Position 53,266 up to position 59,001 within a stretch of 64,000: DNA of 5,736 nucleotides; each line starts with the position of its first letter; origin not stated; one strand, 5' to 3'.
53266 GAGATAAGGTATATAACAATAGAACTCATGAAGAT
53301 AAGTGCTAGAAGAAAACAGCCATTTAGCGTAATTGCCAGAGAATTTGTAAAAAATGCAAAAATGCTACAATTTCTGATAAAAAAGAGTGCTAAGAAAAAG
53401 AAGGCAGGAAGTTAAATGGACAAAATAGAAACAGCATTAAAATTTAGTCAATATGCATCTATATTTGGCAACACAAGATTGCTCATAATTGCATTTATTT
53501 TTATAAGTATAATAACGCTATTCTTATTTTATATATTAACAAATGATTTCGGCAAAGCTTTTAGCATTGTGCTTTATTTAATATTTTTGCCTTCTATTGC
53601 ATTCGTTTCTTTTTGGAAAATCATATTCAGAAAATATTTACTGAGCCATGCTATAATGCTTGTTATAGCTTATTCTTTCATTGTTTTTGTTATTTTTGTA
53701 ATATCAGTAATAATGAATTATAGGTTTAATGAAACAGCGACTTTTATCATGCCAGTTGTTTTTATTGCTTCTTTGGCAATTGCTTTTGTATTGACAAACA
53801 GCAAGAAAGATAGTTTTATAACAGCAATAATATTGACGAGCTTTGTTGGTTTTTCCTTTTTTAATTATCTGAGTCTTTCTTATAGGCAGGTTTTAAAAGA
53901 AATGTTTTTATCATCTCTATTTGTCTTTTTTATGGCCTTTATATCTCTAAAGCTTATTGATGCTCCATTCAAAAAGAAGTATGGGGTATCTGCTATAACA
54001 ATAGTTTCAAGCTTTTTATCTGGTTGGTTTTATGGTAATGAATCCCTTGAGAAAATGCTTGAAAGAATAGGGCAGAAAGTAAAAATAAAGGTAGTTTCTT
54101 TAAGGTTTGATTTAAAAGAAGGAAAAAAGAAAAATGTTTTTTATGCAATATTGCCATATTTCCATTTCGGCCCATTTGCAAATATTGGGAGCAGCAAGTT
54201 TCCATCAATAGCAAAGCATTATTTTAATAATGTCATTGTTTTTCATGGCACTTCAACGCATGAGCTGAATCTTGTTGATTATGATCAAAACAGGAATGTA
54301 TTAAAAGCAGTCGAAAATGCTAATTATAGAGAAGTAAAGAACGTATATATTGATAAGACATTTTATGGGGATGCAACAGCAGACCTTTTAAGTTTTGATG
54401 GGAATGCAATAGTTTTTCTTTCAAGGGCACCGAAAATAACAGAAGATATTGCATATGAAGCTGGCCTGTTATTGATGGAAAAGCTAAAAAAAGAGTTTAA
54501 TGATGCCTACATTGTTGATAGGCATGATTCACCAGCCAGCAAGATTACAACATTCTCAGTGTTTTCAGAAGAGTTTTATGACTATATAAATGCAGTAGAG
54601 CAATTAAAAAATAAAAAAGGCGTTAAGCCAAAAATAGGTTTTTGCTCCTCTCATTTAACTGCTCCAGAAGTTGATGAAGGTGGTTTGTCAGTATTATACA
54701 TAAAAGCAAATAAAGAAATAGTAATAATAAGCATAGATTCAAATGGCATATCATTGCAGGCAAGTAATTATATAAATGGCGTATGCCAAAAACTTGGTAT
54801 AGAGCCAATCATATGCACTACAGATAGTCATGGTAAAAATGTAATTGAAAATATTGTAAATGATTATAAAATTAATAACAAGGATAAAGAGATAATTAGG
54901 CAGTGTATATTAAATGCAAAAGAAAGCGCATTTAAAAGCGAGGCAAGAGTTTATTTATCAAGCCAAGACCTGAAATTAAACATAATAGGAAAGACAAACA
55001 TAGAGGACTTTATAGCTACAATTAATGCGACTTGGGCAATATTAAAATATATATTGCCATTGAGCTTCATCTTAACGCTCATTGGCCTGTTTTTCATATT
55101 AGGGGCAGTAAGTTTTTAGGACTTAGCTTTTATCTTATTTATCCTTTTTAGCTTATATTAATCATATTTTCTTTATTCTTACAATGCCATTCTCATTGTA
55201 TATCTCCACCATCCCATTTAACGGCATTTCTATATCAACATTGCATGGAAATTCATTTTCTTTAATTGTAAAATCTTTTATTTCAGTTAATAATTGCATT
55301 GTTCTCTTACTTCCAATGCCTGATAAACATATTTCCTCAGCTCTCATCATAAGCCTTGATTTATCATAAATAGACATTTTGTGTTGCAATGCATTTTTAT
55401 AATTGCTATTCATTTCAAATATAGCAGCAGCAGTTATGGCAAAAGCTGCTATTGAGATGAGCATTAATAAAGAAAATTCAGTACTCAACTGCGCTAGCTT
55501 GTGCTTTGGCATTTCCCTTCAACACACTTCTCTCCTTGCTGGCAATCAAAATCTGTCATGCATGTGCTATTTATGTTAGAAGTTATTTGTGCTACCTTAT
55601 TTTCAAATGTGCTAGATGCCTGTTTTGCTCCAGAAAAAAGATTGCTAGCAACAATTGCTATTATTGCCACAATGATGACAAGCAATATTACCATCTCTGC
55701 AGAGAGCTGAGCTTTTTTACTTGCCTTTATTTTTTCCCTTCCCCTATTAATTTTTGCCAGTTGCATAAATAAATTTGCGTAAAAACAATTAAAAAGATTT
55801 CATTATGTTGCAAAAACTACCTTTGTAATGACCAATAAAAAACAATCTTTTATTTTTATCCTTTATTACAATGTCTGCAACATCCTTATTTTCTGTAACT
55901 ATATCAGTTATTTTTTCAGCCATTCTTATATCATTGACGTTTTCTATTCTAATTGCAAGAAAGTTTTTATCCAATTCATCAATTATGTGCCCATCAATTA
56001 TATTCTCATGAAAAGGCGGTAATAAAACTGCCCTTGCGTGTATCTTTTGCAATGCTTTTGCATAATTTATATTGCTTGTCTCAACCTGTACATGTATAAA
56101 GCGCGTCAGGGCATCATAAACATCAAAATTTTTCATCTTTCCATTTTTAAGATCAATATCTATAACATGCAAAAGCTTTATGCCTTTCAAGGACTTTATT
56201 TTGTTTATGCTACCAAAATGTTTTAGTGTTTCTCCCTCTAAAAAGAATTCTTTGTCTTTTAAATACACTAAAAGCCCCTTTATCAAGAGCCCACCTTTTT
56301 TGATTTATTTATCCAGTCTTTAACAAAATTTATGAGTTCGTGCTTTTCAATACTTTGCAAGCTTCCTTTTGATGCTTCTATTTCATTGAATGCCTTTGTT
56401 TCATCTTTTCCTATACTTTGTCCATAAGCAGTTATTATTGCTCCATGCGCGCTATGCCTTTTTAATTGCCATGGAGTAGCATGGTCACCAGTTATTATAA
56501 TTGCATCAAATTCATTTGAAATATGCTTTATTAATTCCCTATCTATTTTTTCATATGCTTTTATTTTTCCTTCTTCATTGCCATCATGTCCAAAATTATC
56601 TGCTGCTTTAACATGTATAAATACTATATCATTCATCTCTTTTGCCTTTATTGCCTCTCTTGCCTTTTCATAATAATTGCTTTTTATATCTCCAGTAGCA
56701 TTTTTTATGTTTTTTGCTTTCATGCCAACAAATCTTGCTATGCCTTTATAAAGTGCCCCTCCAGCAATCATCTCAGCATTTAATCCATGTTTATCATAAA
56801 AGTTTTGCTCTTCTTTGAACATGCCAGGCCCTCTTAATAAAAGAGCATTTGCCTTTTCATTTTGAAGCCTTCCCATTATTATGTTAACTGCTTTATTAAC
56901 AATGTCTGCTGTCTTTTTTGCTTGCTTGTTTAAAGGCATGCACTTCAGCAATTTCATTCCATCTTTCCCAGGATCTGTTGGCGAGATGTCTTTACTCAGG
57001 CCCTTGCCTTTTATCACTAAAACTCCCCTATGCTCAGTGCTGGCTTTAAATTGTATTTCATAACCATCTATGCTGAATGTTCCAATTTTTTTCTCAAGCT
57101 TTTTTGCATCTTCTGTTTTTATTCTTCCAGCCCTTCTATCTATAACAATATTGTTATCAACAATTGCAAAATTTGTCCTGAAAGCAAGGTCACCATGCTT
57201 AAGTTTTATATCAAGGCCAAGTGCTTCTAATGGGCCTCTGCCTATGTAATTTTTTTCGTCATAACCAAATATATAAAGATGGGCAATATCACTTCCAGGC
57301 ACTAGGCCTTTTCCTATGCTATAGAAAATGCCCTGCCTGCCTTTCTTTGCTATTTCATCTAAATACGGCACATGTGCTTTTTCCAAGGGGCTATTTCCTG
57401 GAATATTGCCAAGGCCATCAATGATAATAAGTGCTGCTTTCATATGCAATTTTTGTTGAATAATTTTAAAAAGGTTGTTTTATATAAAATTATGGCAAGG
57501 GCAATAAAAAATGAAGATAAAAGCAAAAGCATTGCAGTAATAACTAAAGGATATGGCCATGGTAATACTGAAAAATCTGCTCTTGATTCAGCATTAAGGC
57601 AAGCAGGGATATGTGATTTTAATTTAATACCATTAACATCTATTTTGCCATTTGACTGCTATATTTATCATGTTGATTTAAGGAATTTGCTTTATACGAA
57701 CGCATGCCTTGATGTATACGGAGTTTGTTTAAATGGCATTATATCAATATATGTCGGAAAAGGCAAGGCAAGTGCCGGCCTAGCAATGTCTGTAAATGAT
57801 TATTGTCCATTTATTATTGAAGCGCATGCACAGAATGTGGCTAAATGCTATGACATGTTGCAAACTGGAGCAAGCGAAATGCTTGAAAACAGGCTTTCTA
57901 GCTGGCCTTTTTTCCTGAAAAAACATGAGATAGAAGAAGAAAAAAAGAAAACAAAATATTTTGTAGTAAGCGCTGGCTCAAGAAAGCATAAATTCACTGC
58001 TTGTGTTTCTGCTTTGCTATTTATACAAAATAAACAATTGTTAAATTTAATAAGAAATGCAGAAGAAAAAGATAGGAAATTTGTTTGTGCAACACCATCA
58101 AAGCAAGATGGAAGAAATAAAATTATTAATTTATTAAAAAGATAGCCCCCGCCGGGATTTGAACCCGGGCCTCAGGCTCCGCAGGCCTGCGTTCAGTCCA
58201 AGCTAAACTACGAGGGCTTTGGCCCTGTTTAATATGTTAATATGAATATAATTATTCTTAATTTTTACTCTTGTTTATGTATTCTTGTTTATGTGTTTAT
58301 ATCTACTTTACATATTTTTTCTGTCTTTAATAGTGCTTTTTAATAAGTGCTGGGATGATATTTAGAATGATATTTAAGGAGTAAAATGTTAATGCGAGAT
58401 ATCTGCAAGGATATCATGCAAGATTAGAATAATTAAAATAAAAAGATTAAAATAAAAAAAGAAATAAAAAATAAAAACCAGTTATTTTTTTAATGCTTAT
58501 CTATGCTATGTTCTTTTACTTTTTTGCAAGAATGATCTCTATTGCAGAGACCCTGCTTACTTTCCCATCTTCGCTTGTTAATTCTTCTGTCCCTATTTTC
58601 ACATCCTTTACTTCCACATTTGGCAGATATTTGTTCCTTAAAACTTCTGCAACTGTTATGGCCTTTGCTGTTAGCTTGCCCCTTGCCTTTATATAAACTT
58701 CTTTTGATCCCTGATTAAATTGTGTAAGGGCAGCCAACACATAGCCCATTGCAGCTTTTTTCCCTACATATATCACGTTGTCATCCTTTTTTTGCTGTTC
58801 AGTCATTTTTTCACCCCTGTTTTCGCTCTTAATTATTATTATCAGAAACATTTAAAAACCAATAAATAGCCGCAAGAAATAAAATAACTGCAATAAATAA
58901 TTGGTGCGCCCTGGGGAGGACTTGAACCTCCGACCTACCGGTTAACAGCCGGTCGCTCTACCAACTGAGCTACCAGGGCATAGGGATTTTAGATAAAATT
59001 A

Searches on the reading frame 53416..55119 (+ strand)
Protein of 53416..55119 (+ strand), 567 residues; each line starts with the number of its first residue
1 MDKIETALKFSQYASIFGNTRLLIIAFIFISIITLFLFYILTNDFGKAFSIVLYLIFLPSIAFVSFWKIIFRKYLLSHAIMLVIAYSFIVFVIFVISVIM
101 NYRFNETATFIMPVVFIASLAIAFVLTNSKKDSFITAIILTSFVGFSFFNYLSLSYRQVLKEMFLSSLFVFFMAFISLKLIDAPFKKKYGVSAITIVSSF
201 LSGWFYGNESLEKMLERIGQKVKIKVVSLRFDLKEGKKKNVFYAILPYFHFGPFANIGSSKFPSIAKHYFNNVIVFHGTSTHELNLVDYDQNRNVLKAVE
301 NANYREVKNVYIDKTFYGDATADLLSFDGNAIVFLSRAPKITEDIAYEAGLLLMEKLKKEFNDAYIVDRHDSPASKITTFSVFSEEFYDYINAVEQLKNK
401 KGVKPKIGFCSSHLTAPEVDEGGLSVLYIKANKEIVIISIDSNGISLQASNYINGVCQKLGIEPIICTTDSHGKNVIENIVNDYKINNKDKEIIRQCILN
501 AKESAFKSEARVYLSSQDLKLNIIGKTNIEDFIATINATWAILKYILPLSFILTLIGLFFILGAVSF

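Call 34: search_protein_families(library=pfam, proteins=[window:53416-55119:+], max_evalue=0.001)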
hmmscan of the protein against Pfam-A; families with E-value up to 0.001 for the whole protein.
window:53416-55119:+ (567 aa): 1 family
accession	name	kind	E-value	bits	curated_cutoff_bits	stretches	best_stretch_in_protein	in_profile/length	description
PF09843.14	DUF2070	-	9.2e-81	272.3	30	1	16-556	8-559/561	Predicted membrane protein (DUF2070)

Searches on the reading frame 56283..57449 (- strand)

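Call 34: search_protein_families(library=pfam, proteins=[window:56283-57449:-], max_evalue=0.001)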
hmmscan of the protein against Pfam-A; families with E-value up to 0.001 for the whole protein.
window:56283-57449:- (388 aa): 2 families
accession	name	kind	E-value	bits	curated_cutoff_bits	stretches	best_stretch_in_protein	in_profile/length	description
PF10143.14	PhosphMutase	-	1.4e-48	165.4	21.5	1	34-201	1-170/170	2,3-bisphosphoglycerate-independent phosphoglycerate mutase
PF01676.23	Metalloenzyme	-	5e-36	124.9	24.3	1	3-375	1-248/252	Metalloenzyme superfamily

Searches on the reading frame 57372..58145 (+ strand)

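Call 3: search_protein_families(library=pfam, proteins=[window:57372-58145:+], max_evalue=0.1)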
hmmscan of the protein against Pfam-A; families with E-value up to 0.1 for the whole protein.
window:57372-58145:+ (257 aa): 1 family
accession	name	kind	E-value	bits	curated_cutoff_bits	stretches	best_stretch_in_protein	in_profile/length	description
PF01862.21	PvlArgDC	-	6.1e-15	55.9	22.7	1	55-218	5-161/161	Pyruvoyl-dependent arginine decarboxylase (PvlArgDC)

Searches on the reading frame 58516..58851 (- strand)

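Call 3: search_protein_families(library=pfam, proteins=[window:58516-58851:-], max_evalue=0.1)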
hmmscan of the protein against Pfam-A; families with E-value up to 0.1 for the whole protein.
window:58516-58851:- (111 aa): 2 families
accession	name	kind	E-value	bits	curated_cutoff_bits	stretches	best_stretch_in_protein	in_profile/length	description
PF01918.27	Alba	-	6.2e-18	64.8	25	1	25-87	1-65/66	Alba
PF12328.13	Rpp20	-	0.032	14.6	24.6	0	41-82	38-81/118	Rpp20 subunit of nuclear RNase MRP and P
